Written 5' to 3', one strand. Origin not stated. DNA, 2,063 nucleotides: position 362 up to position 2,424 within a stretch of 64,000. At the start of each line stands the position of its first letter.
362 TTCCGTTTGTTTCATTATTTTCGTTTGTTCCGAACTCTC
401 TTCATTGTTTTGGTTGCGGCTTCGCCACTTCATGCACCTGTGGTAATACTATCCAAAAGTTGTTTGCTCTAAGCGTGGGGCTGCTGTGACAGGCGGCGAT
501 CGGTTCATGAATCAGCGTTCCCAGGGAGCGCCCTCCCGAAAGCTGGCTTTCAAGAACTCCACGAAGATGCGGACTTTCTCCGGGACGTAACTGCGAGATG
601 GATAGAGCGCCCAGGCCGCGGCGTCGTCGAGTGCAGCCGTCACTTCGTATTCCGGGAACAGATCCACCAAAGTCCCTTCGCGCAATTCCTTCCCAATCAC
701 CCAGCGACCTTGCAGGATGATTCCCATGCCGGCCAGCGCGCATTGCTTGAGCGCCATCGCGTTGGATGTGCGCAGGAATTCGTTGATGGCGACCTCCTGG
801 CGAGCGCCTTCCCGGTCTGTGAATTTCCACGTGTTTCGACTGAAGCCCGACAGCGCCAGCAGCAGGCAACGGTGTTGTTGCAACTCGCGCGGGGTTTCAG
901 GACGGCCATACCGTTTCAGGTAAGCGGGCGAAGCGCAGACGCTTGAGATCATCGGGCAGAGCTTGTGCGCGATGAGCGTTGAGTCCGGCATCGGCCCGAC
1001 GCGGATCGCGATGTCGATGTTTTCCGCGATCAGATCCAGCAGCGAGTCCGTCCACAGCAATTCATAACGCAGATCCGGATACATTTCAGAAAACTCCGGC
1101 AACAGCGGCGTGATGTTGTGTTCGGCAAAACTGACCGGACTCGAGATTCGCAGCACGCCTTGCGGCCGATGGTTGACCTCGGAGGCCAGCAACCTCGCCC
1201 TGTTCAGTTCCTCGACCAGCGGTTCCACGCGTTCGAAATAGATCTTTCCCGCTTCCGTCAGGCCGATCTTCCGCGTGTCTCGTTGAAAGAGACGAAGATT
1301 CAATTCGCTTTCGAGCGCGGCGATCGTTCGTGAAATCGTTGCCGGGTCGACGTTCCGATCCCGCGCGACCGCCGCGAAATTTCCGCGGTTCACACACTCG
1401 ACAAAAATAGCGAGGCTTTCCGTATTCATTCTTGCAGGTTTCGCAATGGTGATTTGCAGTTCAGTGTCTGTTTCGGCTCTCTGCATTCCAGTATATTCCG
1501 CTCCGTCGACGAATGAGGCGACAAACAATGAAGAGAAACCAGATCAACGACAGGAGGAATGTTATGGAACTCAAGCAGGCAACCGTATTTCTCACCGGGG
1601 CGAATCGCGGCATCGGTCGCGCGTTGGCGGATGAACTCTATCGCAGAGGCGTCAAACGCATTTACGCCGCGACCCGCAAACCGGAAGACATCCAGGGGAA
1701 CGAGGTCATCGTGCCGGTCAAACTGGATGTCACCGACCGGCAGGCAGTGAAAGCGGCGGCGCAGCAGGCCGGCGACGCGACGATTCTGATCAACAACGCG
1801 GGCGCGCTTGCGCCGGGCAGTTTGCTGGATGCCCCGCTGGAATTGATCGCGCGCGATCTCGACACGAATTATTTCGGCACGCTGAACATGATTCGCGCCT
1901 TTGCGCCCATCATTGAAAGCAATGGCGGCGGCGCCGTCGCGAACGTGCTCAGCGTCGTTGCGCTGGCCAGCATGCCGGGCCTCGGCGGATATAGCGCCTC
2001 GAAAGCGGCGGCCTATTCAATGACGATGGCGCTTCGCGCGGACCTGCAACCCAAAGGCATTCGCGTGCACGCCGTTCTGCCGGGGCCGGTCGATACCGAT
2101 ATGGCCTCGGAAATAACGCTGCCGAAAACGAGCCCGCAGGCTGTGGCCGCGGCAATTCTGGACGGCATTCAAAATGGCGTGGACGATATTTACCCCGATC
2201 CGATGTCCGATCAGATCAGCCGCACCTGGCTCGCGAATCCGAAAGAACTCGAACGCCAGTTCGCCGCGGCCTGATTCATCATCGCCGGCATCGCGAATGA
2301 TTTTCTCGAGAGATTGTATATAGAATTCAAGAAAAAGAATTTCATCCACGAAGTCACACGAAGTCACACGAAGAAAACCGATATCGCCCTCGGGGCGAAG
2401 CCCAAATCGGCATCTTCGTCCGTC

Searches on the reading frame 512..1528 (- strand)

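Call 8: search_protein_families(library=ncbifam, proteins=[window:512-1528:-], max_evalue=0.00001)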
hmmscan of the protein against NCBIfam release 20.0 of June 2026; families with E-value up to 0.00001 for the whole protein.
window:512-1528:- (338 aa): 41 families (the best 25 are shown)
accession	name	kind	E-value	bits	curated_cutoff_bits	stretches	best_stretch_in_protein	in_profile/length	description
NF040888.1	trans_reg_YafC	equivalog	8.8e-65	218.5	470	1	34-328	3-291/293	DNA-binding transcriptional regulator YafC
NF007315.1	PRK09801.1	equivalog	2.4e-48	164.7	398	1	38-331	10-297/301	L-tartrate utilization transcriptional activator TtdR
NF011573.0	PRK14997.1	equivalog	1e-45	156.1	380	1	37-329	7-296/303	LysR family transcriptional regulator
NF007917.1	PRK10632.1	equivalog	1.4e-45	155.7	425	1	37-332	5-294/303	HTH-type transcriptional activator AaeR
NF008352.0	PRK11139.1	subfamily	8e-42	143.4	288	1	48-331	20-293/305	transcriptional regulator GcvA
NF007491.0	PRK10086.1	equivalog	1.1e-26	93.5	316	1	37-329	20-308/313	DNA-binding transcriptional regulator DsdC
TIGR03418.1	chol_sulf_TF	equivalog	3.2e-25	88.7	324.8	1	37-327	4-289/291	choline sulfate utilization transcriptional regulator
NF040786.1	LysR_Sec_metab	equivalog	1.8e-22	79.8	250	1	34-190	1-160/298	selenium metabolism-associated LysR family transcriptional regulator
NF053705.1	TransRegGltCGpos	equivalog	1.7e-21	76.7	350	1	34-183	1-152/300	glutamate biosynthesis transcriptional regulator GltC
TIGR02036.1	dsdC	equivalog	2.5e-21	76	352.4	1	48-328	22-299/302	DNA-binding transcriptional regulator DsdC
NF008416.0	PRK11242.1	equivalog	1.1e-18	67.6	277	1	40-248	7-220/300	transcriptional regulator CynR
NF047520.1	trans_act_CidR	equivalog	1.3e-18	67.2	415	1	34-181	1-151/292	cidABC operon transcriptional activator CidR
NF008722.0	PRK11716.1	equivalog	8.1e-18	64.4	246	1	34-206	1-176/293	HTH-type transcriptional activator IlvY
TIGR03339.1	phn_lysR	subfamily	5.8e-15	55.3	341.1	1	41-272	4-232/279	aminoethylphosphonate catabolism associated LysR family transcriptional regulator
NF047354.1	trans_reg_GltC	equivalog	1.3e-14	54.4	300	1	34-175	1-144/290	glutamate biosynthesis transcriptional regulator GltC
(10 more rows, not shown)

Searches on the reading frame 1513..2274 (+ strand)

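Call 8: search_protein_families(library=ncbifam, proteins=[window:1513-2274:+], max_evalue=0.00001)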
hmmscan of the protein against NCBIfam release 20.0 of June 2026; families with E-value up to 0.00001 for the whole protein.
window:1513-2274:+ (253 aa): 204 families (the best 25 are shown)
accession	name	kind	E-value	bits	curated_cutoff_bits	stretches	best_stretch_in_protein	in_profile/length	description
NF006118.0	PRK08264.1-4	subfamily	1.2e-90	303.2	279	1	18-252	1-240/244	SDR family oxidoreductase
NF006119.0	PRK08264.1-5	subfamily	5.9e-77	258.2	249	1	18-246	2-227/233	SDR family oxidoreductase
NF006117.0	PRK08264.1-3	equivalog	1.2e-63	214.9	299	1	18-244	1-228/234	SDR family oxidoreductase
NF006120.0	PRK08264.1-6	subfamily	2.6e-60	204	274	1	19-238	4-231/246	SDR family oxidoreductase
NF006115.0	PRK08264.1-1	equivalog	1.1e-50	172.3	454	1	18-243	1-227/237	SDR family oxidoreductase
NF006116.0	PRK08264.1-2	equivalog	3.3e-46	157.8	459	1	20-237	4-219/235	SDR family oxidoreductase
NF005878.0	PRK07825.1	subfamily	7.8e-36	123.8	287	1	18-221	5-219/278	short chain dehydrogenase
NF004284.0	PRK05693.1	equivalog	2.5e-34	119.1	326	1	23-200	2-183/274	SDR family oxidoreductase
NF004824.0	PRK06180.1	subfamily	4.7e-33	114.6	298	1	22-200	4-190/279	oxidoreductase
NF005559.1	PRK07231.1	subfamily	1.5e-32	113.1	215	1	20-206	2-199/249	glucose 1-dehydrogenase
NF006114.0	PRK08263.1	subfamily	8e-32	110.6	290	1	23-202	4-190/280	short chain dehydrogenase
NF006123.0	PRK08267.1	equivalog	1.5e-31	109.6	261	1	23-207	3-192/261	SDR family oxidoreductase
NF004514.1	PRK05855.1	equivalog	9.8e-31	106.9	455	1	5-210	298-513/578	SDR family oxidoreductase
NF005067.0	PRK06484.1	equivalog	7.7e-30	103.9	713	1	20-201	7-199/524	short chain dehydrogenase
NF004823.0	PRK06179.1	subfamily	2.7e-29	102.4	310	1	21-206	4-192/271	oxidoreductase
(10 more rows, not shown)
